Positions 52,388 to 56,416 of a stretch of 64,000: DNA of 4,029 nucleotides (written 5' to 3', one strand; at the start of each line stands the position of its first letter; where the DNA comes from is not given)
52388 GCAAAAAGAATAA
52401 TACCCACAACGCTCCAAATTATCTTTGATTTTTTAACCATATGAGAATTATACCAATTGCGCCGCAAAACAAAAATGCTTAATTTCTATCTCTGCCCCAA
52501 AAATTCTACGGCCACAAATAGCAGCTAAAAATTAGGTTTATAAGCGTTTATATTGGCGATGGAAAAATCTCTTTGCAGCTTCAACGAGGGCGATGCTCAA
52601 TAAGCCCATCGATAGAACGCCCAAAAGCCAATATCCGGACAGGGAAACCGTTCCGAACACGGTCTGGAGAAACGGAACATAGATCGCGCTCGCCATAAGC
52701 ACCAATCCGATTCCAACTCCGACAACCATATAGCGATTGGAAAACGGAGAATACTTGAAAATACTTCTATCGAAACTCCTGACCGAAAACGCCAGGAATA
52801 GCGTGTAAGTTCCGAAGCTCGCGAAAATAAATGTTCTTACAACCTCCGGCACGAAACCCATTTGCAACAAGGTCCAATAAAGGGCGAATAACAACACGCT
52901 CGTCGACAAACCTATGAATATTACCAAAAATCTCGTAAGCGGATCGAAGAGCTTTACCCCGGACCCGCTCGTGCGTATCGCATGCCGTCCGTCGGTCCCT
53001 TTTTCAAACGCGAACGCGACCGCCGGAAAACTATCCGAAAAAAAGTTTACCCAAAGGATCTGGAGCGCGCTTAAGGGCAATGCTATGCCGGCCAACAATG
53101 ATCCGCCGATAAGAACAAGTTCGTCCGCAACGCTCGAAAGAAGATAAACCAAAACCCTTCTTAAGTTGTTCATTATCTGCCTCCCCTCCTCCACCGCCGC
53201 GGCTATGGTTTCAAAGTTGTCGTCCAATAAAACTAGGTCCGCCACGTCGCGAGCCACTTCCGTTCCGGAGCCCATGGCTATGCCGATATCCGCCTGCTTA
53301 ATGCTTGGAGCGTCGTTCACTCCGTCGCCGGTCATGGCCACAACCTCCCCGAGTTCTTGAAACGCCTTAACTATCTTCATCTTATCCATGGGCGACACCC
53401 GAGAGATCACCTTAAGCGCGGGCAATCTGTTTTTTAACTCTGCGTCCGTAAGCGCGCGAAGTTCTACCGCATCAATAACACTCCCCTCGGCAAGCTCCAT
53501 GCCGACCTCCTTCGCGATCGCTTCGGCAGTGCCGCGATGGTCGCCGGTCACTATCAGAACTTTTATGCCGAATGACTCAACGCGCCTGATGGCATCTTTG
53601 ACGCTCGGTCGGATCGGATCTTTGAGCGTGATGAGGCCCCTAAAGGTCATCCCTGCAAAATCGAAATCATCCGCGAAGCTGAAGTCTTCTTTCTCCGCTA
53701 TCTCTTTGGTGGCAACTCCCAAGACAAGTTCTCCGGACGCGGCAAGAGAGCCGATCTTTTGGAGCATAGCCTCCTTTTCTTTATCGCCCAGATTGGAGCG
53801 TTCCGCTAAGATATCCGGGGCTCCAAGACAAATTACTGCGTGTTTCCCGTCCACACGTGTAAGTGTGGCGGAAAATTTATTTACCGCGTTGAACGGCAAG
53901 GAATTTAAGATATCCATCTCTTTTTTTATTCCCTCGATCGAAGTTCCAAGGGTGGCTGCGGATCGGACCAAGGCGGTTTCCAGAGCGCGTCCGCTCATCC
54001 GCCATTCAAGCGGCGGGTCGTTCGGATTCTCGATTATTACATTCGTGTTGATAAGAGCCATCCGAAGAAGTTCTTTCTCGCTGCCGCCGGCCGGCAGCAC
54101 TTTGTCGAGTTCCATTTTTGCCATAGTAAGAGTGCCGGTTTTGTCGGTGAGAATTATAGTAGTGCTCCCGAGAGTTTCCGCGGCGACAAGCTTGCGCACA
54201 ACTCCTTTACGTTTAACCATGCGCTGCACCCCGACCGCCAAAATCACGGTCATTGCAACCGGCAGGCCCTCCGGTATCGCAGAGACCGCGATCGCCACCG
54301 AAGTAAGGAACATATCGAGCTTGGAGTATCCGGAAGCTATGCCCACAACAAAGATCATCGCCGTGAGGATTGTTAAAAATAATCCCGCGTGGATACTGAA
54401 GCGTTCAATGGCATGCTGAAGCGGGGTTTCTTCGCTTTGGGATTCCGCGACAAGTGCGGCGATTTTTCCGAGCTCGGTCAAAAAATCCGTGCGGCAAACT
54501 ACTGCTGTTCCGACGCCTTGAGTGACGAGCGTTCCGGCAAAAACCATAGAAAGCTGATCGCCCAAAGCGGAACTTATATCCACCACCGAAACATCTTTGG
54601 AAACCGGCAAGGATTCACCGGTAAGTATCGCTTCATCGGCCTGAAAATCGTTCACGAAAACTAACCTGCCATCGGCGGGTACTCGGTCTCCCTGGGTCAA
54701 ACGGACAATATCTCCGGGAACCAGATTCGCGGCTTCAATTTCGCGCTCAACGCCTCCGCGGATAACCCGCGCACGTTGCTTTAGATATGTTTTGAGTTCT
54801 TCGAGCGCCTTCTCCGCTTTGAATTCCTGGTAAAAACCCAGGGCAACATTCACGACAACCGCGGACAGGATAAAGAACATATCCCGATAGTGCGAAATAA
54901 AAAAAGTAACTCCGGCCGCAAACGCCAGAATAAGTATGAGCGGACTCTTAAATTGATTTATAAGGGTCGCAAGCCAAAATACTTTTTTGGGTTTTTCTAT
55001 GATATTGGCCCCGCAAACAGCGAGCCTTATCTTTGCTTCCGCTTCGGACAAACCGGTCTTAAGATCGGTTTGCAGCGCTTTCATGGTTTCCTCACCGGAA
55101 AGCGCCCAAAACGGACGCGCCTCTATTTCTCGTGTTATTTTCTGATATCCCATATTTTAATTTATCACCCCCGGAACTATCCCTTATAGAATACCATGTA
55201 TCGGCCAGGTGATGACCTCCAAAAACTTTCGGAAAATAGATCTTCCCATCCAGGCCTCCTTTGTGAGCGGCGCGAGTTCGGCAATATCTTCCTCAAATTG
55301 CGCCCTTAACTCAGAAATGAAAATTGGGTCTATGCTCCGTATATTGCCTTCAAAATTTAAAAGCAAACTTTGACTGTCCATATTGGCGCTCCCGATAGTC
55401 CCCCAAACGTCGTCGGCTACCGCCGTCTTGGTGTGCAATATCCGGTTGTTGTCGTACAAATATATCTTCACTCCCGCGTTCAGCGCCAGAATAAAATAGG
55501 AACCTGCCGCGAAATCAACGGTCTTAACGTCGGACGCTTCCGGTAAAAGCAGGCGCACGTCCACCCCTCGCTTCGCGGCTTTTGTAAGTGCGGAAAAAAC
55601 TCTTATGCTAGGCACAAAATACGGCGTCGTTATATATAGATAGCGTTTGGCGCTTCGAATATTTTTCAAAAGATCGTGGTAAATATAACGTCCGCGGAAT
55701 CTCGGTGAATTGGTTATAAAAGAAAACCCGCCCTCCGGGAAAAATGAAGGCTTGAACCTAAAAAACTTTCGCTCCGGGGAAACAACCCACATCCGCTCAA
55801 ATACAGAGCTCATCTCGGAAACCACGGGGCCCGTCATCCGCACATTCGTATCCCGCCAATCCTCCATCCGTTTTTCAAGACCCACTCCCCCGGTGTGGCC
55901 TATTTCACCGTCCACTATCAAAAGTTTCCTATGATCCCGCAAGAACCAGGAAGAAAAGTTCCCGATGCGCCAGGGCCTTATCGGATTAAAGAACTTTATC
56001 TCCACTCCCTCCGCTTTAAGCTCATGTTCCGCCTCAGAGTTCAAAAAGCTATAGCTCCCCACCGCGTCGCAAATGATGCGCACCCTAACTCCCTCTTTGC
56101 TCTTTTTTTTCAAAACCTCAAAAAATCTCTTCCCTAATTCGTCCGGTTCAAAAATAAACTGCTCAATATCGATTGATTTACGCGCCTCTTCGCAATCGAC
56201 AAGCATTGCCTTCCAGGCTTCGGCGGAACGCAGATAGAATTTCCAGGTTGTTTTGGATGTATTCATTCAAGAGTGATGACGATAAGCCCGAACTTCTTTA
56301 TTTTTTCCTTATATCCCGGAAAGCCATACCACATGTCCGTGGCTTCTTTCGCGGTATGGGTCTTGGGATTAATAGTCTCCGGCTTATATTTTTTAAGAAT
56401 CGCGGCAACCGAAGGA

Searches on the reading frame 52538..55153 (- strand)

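Call 21: search_protein_families(library=pfam, proteins=[window:52538-55153:-], max_evalue=0.0001)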
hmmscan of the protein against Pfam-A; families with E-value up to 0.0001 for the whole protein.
window:52538-55153:- (871 aa): 6 families
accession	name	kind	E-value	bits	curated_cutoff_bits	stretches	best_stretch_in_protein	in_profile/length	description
PF00122.25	E1-E2_ATPase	-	4e-49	167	28.1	1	124-315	3-181/181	E1-E2 ATPase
PF00689.26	Cation_ATPase_C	-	5e-35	121.3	27.3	1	692-863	2-175/175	Cation transporting ATPase, C-terminus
PF00702.32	Hydrolase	-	2.3e-18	67.7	26.4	1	333-622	3-191/191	haloacid dehalogenase-like hydrolase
PF00690.31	Cation_ATPase_N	-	3.2e-18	65.6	20.4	1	15-82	1-68/69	Cation transporter/ATPase, N-terminus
PF13246.12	Cation_ATPase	-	1.7e-12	47.7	21.7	1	367-453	2-88/91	Cation transport ATPase (P-type)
PF08282.18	Hydrolase_3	-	1.1e-08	35.6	20.9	0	603-652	204-253/255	haloacid dehalogenase-like hydrolase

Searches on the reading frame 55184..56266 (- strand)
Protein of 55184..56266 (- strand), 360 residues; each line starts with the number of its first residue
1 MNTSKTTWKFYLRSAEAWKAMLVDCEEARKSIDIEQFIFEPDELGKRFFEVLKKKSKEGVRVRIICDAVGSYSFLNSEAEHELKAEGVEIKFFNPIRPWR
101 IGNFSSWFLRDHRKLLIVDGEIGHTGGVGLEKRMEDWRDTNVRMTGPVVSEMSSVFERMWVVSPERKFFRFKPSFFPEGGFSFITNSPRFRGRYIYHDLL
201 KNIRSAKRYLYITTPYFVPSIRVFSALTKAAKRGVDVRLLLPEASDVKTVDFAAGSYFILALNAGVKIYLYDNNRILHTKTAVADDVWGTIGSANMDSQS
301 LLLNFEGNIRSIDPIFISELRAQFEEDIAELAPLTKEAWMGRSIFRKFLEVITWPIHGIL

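Call 21: search_protein_families(library=pfam, proteins=[window:55184-56266:-], max_evalue=0.0001)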
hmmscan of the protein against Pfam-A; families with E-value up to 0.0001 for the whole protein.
window:55184-56266:- (360 aa): 2 families
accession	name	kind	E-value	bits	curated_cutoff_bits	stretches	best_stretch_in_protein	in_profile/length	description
PF13091.12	PLDc_2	-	3.5e-45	153.5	27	2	199-327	1-131/132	PLD-like domain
PF00614.28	PLDc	-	1.4e-08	34.8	21.9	0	109-127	3-21/28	Phospholipase D Active site motif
